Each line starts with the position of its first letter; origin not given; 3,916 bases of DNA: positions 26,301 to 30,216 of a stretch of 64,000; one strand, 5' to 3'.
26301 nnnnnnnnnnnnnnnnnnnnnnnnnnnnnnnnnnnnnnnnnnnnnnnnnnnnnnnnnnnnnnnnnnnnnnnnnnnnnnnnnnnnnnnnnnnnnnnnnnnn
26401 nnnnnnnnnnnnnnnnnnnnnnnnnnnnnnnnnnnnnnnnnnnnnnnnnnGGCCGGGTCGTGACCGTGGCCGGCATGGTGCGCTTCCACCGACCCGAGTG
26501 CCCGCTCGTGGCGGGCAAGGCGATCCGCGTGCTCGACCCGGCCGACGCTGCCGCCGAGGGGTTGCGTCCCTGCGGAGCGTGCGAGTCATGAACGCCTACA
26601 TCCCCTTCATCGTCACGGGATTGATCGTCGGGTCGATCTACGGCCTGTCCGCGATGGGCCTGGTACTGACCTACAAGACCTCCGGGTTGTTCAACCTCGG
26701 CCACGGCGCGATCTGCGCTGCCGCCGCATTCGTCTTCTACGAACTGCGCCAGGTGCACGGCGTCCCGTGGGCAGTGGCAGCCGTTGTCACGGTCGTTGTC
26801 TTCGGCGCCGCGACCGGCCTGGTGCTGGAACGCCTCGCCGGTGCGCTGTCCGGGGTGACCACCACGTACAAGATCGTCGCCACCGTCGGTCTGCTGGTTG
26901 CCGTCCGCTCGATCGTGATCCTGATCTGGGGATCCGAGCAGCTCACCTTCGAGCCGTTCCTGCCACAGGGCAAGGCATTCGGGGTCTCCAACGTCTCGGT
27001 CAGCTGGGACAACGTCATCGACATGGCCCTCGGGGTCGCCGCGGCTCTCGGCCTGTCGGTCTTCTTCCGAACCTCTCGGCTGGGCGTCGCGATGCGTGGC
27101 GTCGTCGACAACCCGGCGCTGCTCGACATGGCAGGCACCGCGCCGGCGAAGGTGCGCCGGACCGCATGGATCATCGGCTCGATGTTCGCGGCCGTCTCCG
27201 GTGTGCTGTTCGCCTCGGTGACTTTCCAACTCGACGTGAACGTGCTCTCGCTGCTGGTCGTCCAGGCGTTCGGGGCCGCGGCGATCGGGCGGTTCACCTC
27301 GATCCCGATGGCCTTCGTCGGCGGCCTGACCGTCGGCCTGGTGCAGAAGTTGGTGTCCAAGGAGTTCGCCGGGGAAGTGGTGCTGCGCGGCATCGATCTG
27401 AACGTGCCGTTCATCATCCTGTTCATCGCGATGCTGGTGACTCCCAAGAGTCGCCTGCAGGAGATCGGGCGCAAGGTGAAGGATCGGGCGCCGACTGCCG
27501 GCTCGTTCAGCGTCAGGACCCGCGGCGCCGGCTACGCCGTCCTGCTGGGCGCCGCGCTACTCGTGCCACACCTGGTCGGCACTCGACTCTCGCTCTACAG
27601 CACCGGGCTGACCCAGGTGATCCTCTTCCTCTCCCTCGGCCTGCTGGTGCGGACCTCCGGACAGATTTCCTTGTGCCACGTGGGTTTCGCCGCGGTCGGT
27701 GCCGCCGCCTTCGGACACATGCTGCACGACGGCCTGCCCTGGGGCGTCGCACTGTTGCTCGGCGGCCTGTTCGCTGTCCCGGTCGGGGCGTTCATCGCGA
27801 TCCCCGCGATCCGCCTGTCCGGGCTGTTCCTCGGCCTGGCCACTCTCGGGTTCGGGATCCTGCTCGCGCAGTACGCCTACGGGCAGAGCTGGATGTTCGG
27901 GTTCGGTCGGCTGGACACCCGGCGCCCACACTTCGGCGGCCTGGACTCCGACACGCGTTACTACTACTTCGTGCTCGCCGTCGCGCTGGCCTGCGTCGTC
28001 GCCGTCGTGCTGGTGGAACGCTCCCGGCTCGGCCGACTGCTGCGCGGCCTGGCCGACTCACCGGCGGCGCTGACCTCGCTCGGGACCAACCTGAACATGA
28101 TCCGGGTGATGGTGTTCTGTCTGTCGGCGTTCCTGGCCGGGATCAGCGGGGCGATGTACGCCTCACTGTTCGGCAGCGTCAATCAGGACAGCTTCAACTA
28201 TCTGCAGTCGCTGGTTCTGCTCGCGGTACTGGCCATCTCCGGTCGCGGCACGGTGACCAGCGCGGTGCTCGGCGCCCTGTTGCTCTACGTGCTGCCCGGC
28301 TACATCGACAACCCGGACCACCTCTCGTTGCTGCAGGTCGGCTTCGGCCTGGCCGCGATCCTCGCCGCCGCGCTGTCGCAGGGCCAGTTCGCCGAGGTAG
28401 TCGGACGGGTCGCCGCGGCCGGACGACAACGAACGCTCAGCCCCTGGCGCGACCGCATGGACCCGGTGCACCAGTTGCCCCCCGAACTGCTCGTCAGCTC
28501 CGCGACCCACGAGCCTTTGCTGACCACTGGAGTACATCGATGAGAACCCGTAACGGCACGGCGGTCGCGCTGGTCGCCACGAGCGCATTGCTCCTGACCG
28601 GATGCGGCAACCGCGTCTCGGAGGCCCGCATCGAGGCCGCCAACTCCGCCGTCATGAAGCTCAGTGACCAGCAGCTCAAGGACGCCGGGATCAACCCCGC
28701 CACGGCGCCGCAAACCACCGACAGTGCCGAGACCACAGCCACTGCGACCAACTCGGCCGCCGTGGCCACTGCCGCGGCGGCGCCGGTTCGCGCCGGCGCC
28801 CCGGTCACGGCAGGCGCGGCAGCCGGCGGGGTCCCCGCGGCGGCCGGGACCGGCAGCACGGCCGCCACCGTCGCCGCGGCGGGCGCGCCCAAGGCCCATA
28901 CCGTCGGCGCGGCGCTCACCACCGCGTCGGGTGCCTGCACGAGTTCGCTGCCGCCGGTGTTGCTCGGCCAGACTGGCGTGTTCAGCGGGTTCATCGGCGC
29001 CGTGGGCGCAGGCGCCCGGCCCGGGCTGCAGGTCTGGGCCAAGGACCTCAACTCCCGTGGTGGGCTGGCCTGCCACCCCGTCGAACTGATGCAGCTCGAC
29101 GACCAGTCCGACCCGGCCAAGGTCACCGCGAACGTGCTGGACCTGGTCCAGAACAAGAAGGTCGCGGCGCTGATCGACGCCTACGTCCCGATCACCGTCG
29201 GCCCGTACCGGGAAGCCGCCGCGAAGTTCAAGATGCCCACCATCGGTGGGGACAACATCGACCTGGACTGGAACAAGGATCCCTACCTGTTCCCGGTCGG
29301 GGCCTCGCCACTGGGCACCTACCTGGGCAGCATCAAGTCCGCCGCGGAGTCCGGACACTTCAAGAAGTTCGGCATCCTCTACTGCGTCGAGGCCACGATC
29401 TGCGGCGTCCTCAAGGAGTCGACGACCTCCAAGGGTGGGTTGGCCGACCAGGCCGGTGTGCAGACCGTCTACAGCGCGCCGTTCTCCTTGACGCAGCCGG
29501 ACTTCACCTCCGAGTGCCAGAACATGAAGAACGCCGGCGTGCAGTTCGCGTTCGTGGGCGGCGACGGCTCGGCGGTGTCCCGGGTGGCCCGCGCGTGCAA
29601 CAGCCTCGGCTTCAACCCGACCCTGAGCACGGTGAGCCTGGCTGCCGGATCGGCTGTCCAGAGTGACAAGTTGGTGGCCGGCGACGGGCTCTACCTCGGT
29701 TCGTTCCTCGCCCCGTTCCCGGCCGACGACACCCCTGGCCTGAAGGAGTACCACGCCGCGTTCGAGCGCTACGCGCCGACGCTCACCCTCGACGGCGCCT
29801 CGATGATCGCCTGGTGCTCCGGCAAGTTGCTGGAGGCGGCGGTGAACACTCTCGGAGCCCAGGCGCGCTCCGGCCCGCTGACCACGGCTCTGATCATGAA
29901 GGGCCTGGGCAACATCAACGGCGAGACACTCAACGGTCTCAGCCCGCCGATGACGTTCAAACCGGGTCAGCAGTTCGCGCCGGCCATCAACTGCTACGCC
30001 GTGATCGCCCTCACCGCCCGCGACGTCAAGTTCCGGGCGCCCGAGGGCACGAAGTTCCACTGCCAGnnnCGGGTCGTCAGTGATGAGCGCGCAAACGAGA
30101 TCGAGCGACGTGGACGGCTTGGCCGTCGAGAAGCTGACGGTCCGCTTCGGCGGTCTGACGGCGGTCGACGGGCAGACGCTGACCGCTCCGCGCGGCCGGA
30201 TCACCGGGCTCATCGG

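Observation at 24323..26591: Uncharacterised three-gene envelope module (anchored surface protein + 2-TM miniprotein + membrane Zn-finger-like protein) fused into a Liv-type ABC importer operon (copy A)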

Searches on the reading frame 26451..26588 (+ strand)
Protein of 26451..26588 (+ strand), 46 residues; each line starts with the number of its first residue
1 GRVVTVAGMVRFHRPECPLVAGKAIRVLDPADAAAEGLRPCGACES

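Call 34: search_solved_structures(query=A4, max_evalue=10, show_alignments=4)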
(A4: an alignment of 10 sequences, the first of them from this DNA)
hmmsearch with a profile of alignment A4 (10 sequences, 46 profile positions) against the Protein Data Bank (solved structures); distinct sequences matched with E-value up to 10: 7.
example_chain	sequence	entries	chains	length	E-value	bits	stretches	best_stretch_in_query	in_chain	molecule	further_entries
3mn7_S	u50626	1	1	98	0.096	15.8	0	32-46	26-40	Spire DDD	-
1ktj_A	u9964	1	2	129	0.54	13.4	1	10-25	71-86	ALLERGEN DER P 2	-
1a9v_A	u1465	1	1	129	0.55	13.4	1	10-25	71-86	MITE ALLERGEN DER P 2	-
6oy4_A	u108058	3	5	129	0.71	13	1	10-25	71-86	Der p 2 variant 3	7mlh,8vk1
2jrf_A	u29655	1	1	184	0.75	12.9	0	16-31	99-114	Tubulin polymerization-promoting protein family member 3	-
3ue5_B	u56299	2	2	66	1.6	11.9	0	33-46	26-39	Protein spire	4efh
6agb_E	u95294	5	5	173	1.7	11.8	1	5-20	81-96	Ribonuclease P/MRP protein subunit POP5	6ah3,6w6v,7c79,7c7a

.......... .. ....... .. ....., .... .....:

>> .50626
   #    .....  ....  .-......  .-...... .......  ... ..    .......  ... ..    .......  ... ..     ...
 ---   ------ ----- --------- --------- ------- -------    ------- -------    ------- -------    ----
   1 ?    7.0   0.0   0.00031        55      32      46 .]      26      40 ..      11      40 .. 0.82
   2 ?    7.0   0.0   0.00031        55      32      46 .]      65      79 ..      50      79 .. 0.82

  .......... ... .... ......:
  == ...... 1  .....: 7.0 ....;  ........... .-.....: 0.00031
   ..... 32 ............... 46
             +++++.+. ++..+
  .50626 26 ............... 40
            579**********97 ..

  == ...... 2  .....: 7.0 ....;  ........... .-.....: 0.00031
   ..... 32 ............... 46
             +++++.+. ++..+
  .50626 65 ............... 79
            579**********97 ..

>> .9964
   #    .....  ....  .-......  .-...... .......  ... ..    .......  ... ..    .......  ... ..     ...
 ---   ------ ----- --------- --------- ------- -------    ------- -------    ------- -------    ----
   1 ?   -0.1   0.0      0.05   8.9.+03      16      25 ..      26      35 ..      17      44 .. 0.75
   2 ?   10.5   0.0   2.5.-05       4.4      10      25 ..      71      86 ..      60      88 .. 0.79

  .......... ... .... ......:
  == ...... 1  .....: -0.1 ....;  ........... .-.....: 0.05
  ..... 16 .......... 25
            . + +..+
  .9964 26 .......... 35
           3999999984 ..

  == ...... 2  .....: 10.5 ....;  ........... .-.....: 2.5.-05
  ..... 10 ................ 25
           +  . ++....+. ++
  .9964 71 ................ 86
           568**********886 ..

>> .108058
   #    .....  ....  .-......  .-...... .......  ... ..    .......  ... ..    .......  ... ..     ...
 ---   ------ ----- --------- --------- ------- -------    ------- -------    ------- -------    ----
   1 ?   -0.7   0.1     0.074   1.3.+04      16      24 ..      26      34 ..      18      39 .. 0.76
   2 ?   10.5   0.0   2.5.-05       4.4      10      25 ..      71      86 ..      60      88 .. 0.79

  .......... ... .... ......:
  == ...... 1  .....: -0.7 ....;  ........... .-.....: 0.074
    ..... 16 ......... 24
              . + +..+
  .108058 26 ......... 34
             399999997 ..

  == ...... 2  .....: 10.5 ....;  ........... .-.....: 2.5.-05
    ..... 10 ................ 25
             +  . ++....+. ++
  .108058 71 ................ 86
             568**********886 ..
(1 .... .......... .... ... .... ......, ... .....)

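Call 35: search_protein_families(library=pfam, alignment_id=A4, max_evalue=10)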
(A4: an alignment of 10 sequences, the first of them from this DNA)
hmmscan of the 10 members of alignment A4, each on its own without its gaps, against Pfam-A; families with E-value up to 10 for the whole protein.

A. member 1, seq(46 aa): 1 family
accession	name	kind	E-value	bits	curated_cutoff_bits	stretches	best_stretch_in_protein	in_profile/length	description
PF02805.21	Ada_Zn_binding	-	0.035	14.6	23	1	12-45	27-63/65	Metal binding domain of Ada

B. families by the number of members that match (of 10 scanned): 3 families
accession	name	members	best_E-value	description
PF19746.4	DUF6233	3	3.2e-06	Family of unknown function (DUF6233)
PF02805.21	Ada_Zn_binding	1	0.035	Metal binding domain of Ada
PF22588.2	dCache_1_like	1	0.071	Histidine kinase sensor domain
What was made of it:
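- The C-terminal domain of P3 resembles the Ada Zn-binding domain, though weakly (E 0.035, call 35).
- Tried and rejected: Filing the P3 C-terminus under Ada was rejected because it scores below threshold (call 35).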

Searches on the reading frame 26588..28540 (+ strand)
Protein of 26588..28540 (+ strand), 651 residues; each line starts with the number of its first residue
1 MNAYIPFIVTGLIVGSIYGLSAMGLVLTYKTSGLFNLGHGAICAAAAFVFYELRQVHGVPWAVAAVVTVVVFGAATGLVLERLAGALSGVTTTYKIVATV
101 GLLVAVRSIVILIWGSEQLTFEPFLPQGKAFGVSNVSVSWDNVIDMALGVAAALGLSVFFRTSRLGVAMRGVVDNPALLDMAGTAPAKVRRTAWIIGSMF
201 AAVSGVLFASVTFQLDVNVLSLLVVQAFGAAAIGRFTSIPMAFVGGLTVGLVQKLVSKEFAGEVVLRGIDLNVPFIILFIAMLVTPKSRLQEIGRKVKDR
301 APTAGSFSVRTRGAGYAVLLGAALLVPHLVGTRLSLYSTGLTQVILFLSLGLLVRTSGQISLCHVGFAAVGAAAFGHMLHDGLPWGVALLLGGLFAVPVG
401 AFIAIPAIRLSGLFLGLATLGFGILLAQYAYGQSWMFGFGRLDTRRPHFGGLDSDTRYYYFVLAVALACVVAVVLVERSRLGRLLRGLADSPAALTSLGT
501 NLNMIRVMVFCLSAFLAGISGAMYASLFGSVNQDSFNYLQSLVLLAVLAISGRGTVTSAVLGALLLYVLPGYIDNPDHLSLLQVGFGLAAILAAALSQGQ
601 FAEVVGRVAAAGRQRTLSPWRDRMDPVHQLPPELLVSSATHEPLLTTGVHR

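Call 9: search_protein_families(library=pfam, proteins=[window:26588-28540:+], max_evalue=1)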
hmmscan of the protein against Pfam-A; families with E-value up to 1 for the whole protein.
window:26588-28540:+ (651 aa): 1 family
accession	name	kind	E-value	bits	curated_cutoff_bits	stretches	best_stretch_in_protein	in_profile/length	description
PF02653.21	BPD_transp_2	-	2.1e-53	181.7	26.8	2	8-258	2-248/269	Branched-chain amino acid transport system / permease component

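Call 10: search_protein_families(library=ncbifam, proteins=[window:26588-28540:+], max_evalue=1)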
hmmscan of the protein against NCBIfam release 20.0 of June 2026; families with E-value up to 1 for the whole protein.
window:26588-28540:+ (651 aa): 9 families
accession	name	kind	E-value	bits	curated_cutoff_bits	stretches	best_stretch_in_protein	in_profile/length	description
NF008450.0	PRK11301.1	subfamily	9.8e-25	87.8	366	2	459-585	263-391/418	high-affinity branched-chain amino acid ABC transporter permease LivM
TIGR03409.1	urea_trans_UrtB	equivalog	2.7e-23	83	250.3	2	8-281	4-279/291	urea ABC transporter permease subunit UrtB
NF008011.0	PRK10740.1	equivalog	1e-18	68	379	2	8-288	12-298/308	high-affinity branched-chain amino acid ABC transporter permease LivH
TIGR03408.1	urea_trans_UrtC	equivalog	5.7e-17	62.4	296.2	2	389-568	96-278/313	urea ABC transporter permease subunit UrtC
TIGR03622.1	urea_t_UrtB_arc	equivalog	2.5e-10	40.1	374.25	2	349-595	20-265/284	urea ABC transporter, permease protein UrtB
TIGR03727.1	urea_t_UrtC_arc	equivalog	8.8e-06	24.8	575.55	1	334-585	51-323/369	urea ABC transporter, permease protein UrtC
NF047928.1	ABC_B6_perm_1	equivalog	7.8e-05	21.9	465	2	462-566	153-255/311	putative B6 ABC transporter permease subunit 1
NF011961.0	PRK15432.1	equivalog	0.00057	19.2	388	1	342-567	44-273/344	autoinducer 2 ABC transporter permease LsrC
TIGR02189.1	GlrX-like_plant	paralog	0.074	13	93.8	1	233-265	56-88/99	glutaredoxin-like family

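Call 68: search_solved_structures(query=window:26588-28540:+, max_evalue=0.001)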
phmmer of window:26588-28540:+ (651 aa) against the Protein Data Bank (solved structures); distinct sequences matched with E-value up to 0.001: 0.
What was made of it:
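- Tried and rejected: The permease has no sequence relative in the PDB at E up to 1e-3 (call 68), so no template exists for reasoning about where extra helices could dock.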

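Call 82: search_dna_similar(query=window:26588-28540:+, collection=plasmids, mode=protein, max_rows=15)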
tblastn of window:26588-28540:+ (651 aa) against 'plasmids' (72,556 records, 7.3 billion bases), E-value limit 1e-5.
Records with a match: 379; places in all: 425; records where one place covers at least 80% of the query: 9.
Best place of each record, by identity: <60% 379.
By first word of the organism name: Rhizobium 101; Pseudosulfitobacter 60; Agrobacterium 41; Azospirillum 28; Rhodococcus 19; Sinorhizobium 10; Variovorax 8; Sulfitobacter 8; Shinella 8; Burkholderia 8; and 50 more.
By predicted mobility (MOB-suite, as given by PLSDB): non-mobilizable 208; conjugative 140; mobilizable 31.
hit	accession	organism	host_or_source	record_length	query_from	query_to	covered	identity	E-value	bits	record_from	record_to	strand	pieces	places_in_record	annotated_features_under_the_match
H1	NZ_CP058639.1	Rhodococcus sp. ZPP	cell culture,soil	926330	5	632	96%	42.5%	9e-62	230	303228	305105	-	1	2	ATP-binding cassette domain-containing protein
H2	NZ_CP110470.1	Rhodococcus opacus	cell culture,Soil contaminated by oil ...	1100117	5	644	98%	41.3%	4e-62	232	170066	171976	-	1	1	record has no annotation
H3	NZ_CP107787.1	Streptomyces sp. NBC_00564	-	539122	1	532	82%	48.5%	9e-87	304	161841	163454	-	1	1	branched-chain amino acid ABC transporter permease/ATP-binding protein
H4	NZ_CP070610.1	Rhodococcus koreensis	cell culture,rhizosphere of apple ...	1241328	5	587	90%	42.4%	3e-60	226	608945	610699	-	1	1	record has no annotation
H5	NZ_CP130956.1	Rhodococcus opacus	cell culture,Sod-podzolic soil ...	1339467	5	587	90%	42.4%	3e-60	226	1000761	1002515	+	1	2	none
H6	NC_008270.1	Rhodococcus jostii RHA1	-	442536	1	523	80%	46.9%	1e-80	286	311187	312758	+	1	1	ATP-binding cassette domain-containing protein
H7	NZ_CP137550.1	Streptomyces sp. N50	Selaginella tamariscina,cell ...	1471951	1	556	85%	32.5%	3e-27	125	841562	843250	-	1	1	record has no annotation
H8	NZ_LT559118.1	Nonomuraea gerenzanensis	-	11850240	7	587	89%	30.8%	1e-29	133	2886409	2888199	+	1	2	none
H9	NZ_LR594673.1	Variovorax sp. PBL-E5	linuron-contaminated soil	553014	8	580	77%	31.2%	4e-22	171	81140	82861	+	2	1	ABC transporter permease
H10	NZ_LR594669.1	Variovorax sp. SRS16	linuron-contaminated soil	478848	8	580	77%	31.0%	4e-22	171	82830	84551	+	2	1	ABC transporter permease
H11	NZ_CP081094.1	Leisingera caerulea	-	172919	8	573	87%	24.8%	4e-22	109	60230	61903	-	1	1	branched-chain amino acid ABC transporter permease (x2)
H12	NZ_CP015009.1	Aminobacter aminovorans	cell culture,soil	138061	8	586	63%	30.8%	1e-15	149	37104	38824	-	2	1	branched-chain amino acid ABC transporter permease (x2)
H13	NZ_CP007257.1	Rhodococcus erythropolis R138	Hydroponic pots with potatoes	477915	1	363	56%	34.5%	6e-35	149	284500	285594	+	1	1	ABC transporter permease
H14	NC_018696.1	Paraburkholderia phenoliruptrix BR3459a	Mimosa flocculosa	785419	1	575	59%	28.1%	2e-13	140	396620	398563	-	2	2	ABC transporter ATP-binding protein | branched-chain amino acid ABC transporter permease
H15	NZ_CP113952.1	Rhodococcus sp. JS3073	culture,soil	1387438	1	364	56%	28.8%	2e-18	98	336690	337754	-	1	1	record has no annotation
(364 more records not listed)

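Call 84: get_annotated_region(hit=H6, flank=6000)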
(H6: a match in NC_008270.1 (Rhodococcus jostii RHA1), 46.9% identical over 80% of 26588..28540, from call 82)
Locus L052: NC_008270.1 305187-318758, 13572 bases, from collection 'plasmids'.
description: Rhodococcus jostii RHA1 plasmid pRHL2, complete sequence
organism: Rhodococcus jostii RHA1 (NCBI taxid 101510)
taxonomy: Bacteria; Actinomycetota; Actinomycetes; Mycobacteriales; Nocardiaceae; Rhodococcus; Rhodococcus jostii; Rhodococcus jostii RHA1
host: -; source: -; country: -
typing (MOB-suite, as given by PLSDB): mobilizable; relaxase MOBP
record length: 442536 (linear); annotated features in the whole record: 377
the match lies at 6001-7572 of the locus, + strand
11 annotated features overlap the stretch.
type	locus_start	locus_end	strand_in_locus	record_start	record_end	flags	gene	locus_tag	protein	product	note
CDS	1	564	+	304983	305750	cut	-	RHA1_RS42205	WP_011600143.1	SDR family NAD(P)-dependent oxidoreductase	-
CDS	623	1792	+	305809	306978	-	-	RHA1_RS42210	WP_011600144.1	thiolase family protein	GO:0006635 - fatty acid beta-oxidation [Evidence IEA]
CDS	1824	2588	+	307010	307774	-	-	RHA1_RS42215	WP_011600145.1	crotonase/enoyl-CoA hydratase family protein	-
CDS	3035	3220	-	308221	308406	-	-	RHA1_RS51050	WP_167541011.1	hypothetical protein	-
CDS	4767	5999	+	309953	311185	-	-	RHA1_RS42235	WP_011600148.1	ABC transporter substrate-binding protein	-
CDS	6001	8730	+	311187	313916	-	-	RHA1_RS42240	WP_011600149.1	ATP-binding cassette domain-containing protein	-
CDS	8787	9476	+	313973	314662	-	-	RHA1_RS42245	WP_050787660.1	ABC transporter ATP-binding protein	-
CDS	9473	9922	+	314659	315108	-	-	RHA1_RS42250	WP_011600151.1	nuclear transport factor 2 family protein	-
CDS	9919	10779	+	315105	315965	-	-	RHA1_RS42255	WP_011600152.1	SDR family NAD(P)-dependent oxidoreductase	-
CDS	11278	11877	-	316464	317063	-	-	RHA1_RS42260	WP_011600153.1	TetR/AcrR family transcriptional regulator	GO:0006355 - regulation of DNA-templated transcription [Evidence IEA]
CDS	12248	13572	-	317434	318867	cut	-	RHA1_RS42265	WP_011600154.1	GntR family transcriptional regulator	GO:0006355 - regulation of DNA-templated transcription [Evidence IEA]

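Call 85: get_annotated_region(hit=H1, flank=6000)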
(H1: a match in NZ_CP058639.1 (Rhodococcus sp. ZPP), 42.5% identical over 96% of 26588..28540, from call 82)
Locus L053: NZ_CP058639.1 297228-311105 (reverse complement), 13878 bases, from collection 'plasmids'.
description: Rhodococcus sp. ZPP plasmid pRZP2, complete sequence
organism: Rhodococcus sp. ZPP (NCBI taxid 2749906)
taxonomy: Bacteria; Actinomycetota; Actinomycetes; Mycobacteriales; Nocardiaceae; Rhodococcus; Rhodococcus sp. ZPP
host: -; source: cell culture,soil; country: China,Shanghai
typing (MOB-suite, as given by PLSDB): mobilizable; relaxase MOBP,MOBP
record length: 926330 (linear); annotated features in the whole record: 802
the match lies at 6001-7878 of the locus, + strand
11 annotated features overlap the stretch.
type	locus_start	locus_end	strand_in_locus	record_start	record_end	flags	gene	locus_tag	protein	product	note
CDS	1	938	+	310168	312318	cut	-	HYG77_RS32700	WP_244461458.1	3-hydroxyacyl-CoA dehydrogenase NAD-binding domain-containing protein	GO:0006631 - fatty acid metabolic process [Evidence IEA]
CDS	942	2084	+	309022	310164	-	-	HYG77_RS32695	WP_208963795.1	acyl-CoA dehydrogenase family protein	-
CDS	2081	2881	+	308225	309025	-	-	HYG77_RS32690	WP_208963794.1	SDR family oxidoreductase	-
CDS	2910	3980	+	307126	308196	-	-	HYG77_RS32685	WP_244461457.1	phosphotransferase family protein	-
CDS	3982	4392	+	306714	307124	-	-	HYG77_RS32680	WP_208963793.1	hypothetical protein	-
CDS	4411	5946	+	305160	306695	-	-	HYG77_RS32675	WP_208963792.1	long-chain-fatty-acid--CoA ligase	-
CDS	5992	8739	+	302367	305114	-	-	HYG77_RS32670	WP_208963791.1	ATP-binding cassette domain-containing protein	-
CDS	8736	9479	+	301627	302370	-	-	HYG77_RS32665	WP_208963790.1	ABC transporter ATP-binding protein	-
CDS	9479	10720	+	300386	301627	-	-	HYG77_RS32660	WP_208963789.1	ABC transporter substrate-binding protein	-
CDS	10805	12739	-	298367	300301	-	-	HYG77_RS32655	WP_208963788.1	NAD(P)/FAD-dependent oxidoreductase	-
CDS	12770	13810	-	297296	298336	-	-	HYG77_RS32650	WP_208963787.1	LLM class F420-dependent oxidoreductase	-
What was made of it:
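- Closest known: Fused LivH-LivM-LivG transporters of Rhodococcus plasmids. Same: They are next to an SBP, a LivF-like ATPase, a TetR regulator and beta-oxidation or oxidoreductase genes (calls 82, 84, 85).
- The Rhodococcus relatives sit in beta-oxidation clusters (calls 84, 85).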

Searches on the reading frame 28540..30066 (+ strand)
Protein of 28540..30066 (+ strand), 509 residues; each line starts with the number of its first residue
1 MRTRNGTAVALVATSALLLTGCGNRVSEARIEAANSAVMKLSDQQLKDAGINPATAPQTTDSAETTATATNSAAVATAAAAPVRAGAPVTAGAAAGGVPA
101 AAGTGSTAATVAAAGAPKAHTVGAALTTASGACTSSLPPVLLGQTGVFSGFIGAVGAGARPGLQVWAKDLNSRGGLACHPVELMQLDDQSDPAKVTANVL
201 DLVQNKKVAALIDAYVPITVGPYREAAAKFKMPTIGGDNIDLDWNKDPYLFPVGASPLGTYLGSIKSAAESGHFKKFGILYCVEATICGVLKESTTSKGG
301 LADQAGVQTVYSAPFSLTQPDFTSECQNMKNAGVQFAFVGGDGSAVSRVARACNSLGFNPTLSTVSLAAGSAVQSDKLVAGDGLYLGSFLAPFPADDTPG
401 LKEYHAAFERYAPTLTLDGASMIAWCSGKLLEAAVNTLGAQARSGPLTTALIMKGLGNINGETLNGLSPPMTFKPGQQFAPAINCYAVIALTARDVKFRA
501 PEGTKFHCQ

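Call 9: search_protein_families(library=pfam, proteins=[window:28540-30066:+], max_evalue=1)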
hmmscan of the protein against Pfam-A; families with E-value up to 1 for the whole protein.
window:28540-30066:+ (509 aa): 3 families
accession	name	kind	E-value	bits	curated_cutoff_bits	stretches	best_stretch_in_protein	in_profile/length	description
PF13458.12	Peripla_BP_6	-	3.4e-37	129.3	31.7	1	142-488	4-335/343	Periplasmic binding protein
PF13433.12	Peripla_BP_5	-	0.00055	19.6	27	1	149-216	10-77/363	Periplasmic binding protein domain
PF06568.16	DUF1127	-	0.35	11.1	23.3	1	40-53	20-33/37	Domain of unknown function (DUF1127)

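Call 10: search_protein_families(library=ncbifam, proteins=[window:28540-30066:+], max_evalue=1)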
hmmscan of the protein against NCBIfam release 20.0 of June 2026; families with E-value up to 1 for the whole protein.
window:28540-30066:+ (509 aa): 5 families
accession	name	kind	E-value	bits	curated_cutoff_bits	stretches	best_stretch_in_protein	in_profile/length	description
TIGR03669.1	urea_ABC_arch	equivalog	0.0015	17.6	494.8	1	149-217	10-78/375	urea ABC transporter substrate-binding protein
NF011933.0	PRK15404.1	subfamily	0.0036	16.4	477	1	136-208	23-94/370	high-affinity branched-chain amino acid ABC transporter substrate-binding protein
NF047847.2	SS_mature_LptM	equivalog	0.013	15.5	27.7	1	1-24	1-22/31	LPS translocon maturation chaperone LptM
TIGR03407.1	urea_ABC_UrtA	exception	0.038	12.9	492.75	1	160-213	21-74/361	urea ABC transporter substrate-binding protein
NF003377.0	PRK04452.1-3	subfamily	0.14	11.1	527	1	30-127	297-392/432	acetyl-CoA decarbonylase/synthase complex subunit delta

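Call 60: search_solved_structures(query=window:28540-30066:+, max_evalue=0.00001)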
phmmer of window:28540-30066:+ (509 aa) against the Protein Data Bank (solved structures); distinct sequences matched with E-value up to 0.00001: 3.
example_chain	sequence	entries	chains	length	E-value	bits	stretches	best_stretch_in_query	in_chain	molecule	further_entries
4q6w_A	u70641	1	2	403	1.4e-08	37.5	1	124-407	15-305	Putative leu/ile/val-binding protein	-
4kv7_A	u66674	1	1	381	6.4e-08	35.4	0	345-478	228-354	Probable leucine/isoleucine/valine-binding protein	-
4mpt_A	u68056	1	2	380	1.8e-07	33.9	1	139-407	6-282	Putative leu/ile/val-binding protein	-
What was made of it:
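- The closest solved SBPs are only E 1e-8 'Leu/Ile/Val-binding' structural-genomics entries (call 60).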
